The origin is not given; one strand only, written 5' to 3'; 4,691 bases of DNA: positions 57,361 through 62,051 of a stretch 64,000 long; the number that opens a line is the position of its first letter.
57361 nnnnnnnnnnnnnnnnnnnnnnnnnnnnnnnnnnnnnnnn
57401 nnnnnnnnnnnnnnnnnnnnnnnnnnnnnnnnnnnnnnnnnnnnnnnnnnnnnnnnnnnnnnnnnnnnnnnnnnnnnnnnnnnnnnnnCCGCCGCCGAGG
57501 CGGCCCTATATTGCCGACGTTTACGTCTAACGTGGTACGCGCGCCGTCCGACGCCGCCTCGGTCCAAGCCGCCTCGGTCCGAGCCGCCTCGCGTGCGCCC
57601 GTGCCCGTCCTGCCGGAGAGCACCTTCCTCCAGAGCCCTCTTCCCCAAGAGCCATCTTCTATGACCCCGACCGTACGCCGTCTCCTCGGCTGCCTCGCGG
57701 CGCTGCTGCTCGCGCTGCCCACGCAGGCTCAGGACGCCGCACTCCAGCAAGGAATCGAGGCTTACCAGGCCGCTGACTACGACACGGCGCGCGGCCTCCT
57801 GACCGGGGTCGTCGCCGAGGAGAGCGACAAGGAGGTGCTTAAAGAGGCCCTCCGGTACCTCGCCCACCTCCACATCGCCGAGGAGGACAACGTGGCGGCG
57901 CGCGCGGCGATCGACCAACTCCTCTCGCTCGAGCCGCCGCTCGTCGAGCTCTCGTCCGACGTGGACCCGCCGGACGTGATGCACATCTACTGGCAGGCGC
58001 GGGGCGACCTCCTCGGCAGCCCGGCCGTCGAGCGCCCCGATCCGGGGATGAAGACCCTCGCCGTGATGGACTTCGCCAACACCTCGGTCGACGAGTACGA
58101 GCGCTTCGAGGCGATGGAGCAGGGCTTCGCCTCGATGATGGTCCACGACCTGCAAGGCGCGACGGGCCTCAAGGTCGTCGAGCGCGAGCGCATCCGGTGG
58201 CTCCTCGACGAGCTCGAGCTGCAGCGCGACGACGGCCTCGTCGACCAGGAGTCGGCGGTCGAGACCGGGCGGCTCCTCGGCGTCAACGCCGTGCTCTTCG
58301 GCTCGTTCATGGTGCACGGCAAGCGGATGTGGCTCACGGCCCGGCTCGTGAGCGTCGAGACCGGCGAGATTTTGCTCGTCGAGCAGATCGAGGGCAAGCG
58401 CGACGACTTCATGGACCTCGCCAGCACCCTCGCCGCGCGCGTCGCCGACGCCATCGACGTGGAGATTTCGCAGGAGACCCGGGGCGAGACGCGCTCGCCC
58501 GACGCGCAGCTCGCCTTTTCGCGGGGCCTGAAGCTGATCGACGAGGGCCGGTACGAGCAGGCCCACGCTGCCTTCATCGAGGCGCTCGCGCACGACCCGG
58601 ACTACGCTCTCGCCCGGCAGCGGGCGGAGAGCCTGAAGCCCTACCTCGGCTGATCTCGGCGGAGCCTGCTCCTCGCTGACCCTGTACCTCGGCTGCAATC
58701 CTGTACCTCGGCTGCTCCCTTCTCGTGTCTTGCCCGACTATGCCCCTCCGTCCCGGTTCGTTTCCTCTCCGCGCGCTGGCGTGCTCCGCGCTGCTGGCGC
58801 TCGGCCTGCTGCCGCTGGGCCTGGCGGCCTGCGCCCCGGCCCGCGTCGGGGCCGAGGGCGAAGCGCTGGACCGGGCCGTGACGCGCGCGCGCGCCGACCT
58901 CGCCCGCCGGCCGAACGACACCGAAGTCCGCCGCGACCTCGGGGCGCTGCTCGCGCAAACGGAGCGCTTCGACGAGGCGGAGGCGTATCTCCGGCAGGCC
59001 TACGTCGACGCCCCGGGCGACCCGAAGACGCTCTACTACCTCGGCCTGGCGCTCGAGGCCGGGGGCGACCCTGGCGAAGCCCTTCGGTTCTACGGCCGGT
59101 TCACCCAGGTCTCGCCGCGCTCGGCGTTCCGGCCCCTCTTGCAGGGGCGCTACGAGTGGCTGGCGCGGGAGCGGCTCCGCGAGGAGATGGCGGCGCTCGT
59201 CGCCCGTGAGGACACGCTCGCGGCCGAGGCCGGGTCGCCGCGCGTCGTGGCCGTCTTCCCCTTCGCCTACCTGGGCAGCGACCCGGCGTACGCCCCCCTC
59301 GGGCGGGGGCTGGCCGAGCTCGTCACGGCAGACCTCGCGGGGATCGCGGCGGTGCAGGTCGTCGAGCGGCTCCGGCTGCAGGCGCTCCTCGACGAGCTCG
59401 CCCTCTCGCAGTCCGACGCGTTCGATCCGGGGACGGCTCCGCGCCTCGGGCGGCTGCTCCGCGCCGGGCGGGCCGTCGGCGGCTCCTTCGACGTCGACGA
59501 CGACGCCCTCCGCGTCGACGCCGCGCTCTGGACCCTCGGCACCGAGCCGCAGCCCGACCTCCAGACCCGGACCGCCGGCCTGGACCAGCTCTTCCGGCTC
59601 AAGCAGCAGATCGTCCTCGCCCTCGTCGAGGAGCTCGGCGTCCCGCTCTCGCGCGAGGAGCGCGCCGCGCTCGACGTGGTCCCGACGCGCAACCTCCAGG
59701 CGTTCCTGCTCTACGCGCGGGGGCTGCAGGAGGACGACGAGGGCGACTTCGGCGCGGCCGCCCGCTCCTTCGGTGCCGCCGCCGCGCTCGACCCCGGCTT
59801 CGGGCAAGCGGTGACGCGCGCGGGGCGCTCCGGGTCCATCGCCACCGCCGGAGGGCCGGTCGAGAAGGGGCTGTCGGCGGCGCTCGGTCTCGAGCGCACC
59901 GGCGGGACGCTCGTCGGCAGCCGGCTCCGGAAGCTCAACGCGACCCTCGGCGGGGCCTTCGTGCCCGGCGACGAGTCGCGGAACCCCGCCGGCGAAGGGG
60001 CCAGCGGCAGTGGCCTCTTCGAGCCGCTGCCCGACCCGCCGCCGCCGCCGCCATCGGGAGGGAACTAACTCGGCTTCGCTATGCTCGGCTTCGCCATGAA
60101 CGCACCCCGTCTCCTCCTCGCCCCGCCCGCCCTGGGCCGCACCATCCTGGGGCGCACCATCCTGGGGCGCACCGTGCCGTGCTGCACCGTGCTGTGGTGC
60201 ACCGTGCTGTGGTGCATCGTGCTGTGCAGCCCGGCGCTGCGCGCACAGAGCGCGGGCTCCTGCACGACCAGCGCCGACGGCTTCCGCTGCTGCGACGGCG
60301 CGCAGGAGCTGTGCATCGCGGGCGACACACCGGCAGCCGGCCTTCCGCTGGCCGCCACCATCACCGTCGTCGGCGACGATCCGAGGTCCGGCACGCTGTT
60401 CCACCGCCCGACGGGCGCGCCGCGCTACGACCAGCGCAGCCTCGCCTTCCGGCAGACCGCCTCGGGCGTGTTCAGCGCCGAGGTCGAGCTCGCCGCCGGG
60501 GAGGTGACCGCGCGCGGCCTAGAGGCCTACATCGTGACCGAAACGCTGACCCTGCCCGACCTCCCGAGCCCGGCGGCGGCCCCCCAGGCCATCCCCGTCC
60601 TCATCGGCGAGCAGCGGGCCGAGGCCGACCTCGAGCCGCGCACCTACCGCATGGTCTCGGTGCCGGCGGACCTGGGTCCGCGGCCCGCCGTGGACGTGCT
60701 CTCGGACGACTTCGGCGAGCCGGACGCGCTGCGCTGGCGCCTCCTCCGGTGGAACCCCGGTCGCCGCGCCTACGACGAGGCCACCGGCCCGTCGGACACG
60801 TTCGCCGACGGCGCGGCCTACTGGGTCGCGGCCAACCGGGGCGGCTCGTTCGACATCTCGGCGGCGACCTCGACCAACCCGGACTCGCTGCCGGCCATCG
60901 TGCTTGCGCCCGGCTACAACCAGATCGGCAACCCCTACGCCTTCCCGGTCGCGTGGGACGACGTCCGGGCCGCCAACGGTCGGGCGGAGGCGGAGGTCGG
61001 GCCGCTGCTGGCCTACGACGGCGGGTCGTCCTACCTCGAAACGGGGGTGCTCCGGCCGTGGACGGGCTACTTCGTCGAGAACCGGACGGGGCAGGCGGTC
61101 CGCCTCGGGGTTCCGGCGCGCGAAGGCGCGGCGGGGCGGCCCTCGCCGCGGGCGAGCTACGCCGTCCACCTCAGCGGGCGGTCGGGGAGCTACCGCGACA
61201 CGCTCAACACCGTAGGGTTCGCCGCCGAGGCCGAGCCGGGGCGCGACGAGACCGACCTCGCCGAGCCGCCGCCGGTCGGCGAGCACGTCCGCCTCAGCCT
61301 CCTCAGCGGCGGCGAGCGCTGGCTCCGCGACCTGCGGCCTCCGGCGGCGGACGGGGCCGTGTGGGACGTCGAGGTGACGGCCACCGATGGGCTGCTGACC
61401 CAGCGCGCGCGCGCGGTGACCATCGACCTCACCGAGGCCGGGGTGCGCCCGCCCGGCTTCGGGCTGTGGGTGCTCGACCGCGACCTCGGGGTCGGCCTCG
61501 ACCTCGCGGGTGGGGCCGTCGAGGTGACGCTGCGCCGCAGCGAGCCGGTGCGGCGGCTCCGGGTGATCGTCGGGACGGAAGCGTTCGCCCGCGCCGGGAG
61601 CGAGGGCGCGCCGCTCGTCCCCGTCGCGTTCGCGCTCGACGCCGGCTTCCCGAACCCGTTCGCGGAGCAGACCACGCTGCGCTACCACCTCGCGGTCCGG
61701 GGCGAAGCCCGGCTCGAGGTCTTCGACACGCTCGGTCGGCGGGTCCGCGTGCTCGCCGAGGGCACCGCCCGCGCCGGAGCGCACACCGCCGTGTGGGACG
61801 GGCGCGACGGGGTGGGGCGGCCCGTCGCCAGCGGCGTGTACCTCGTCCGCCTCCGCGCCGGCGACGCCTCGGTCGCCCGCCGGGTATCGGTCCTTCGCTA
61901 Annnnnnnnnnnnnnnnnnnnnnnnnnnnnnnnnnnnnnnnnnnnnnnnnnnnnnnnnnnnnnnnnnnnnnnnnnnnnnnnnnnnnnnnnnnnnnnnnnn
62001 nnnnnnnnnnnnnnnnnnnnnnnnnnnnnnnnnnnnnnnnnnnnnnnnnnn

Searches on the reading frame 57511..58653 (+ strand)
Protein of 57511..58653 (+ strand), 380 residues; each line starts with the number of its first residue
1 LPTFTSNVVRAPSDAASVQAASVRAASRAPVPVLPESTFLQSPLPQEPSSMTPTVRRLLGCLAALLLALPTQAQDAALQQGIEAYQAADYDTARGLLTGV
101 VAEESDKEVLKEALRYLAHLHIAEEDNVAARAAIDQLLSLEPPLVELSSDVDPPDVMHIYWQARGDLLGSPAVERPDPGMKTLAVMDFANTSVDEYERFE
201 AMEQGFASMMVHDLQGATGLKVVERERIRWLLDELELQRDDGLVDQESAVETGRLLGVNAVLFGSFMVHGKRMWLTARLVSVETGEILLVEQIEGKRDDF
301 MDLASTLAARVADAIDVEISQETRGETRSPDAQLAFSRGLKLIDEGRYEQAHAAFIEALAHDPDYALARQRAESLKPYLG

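Call 7: search_protein_families(library=pfam, proteins=[window:57511-58653:+], max_evalue=0.001)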
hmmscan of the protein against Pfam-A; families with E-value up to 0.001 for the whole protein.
window:57511-58653:+ (380 aa): 5 families
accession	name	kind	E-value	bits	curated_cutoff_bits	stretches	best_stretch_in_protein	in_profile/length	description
PF03783.19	CsgG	-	8.3e-11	42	20.8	1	181-266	10-98/210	Curli production assembly/transport component CsgG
PF07719.23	TPR_2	-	1.3e-05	25.4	27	0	333-365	2-34/34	Tetratricopeptide repeat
PF13036.11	LpoB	-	1.8e-05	25.1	22.3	1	163-288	9-140/147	Peptidoglycan-synthase activator LpoB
PF14559.12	TPR_19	-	0.00012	22.8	25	0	342-370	1-29/68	Tetratricopeptide repeat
PF13432.12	TPR_16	-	0.00015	22.5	32.7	0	339-369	4-34/65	Tetratricopeptide repeat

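Call 61: search_protein_families(library=ncbifam, proteins=[window:57511-58653:+], max_evalue=0.001)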
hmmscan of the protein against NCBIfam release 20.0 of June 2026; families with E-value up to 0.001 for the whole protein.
window:57511-58653:+ (380 aa): 3 families
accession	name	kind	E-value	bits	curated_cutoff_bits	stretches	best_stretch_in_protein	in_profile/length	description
TIGR04510.1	mod_pep_cyc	subfamily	1.4e-06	27.1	400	1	222-368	281-434/814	putative peptide modification system cyclase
NF038027.1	TssQ_fam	subfamily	3.5e-06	27.5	65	1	71-143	3-76/100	TssQ family T6SS-associated lipoprotein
TIGR02722.1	lp_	equivalog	1.3e-05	25.3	110.55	1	214-288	98-180/189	penicillin-binding protein activator LpoB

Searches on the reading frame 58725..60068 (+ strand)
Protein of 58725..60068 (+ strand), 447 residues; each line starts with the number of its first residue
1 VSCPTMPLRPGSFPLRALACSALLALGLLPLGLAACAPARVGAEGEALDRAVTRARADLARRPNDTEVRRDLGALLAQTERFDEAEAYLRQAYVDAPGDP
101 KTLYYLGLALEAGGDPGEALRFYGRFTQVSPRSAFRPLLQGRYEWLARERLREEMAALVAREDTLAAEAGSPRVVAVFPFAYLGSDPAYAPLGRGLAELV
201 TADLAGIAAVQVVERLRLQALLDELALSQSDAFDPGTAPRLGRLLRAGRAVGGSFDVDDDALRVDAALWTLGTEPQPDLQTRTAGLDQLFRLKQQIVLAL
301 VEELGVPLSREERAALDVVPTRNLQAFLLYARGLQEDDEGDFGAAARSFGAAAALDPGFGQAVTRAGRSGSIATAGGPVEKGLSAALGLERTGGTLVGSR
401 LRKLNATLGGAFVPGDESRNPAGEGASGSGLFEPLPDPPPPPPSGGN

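Call 61: search_protein_families(library=ncbifam, proteins=[window:58725-60068:+], max_evalue=0.001)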
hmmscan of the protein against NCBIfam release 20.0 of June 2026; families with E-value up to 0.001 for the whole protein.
window:58725-60068:+ (447 aa): 4 families
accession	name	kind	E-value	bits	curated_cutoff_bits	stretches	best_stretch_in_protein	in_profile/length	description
NF040959.1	MamA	equivalog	1.3e-07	31.3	200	1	46-119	85-158/204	magnetosome protein MamA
TIGR00540.1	TPR_hemY_coli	hypoth_equivalog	3.4e-05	22.8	142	1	49-123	309-382/385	heme biosynthesis-associated TPR protein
TIGR04510.1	mod_pep_cyc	subfamily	0.00017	20.2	400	1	285-362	355-434/814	putative peptide modification system cyclase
TIGR02917.1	PEP_TPR_lipo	equivalog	0.00098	17.1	312.2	0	50-119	821-890/899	XrtA/PEP-CTERM system TPR-repeat protein PrsT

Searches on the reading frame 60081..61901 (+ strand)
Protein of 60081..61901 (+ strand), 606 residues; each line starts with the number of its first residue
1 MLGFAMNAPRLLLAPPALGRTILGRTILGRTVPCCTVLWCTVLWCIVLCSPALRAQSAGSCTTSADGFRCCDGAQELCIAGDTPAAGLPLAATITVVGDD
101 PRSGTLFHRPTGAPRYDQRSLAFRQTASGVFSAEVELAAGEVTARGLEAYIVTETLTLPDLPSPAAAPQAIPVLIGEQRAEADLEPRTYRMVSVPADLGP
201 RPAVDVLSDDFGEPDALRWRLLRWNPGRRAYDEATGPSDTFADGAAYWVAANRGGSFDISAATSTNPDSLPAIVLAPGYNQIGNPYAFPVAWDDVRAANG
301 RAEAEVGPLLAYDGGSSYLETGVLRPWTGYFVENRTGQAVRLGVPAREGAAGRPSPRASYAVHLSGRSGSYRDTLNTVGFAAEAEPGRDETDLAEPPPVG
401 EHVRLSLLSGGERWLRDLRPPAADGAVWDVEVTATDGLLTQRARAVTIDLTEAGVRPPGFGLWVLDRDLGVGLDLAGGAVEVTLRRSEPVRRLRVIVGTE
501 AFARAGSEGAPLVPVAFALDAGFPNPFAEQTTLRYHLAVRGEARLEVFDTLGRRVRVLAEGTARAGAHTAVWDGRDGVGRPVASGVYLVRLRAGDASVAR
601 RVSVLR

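Call 61: search_protein_families(library=ncbifam, proteins=[window:60081-61901:+], max_evalue=0.001)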
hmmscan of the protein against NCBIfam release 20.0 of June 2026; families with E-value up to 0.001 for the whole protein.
window:60081-61901:+ (606 aa): 4 families
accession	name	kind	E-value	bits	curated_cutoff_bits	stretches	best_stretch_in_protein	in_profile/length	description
TIGR04183.1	Por_Secre_tail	domain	1.2e-07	31.6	23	1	523-603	2-70/72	T9SS type A sorting domain-containing protein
NF009276.0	PRK12633.1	equivalog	2.5e-05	24.1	383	1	544-598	132-186/234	flagellar basal body rod modification protein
NF005176.1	PRK06655.1-1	equivalog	0.00013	21.9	230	1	543-595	99-151/197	flagellar hook assembly protein FlgD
NF033707.1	T9SS_sortase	equivalog_domain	0.00025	18.8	420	1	523-593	1002-1077/1095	type IX secretion system sortase PorU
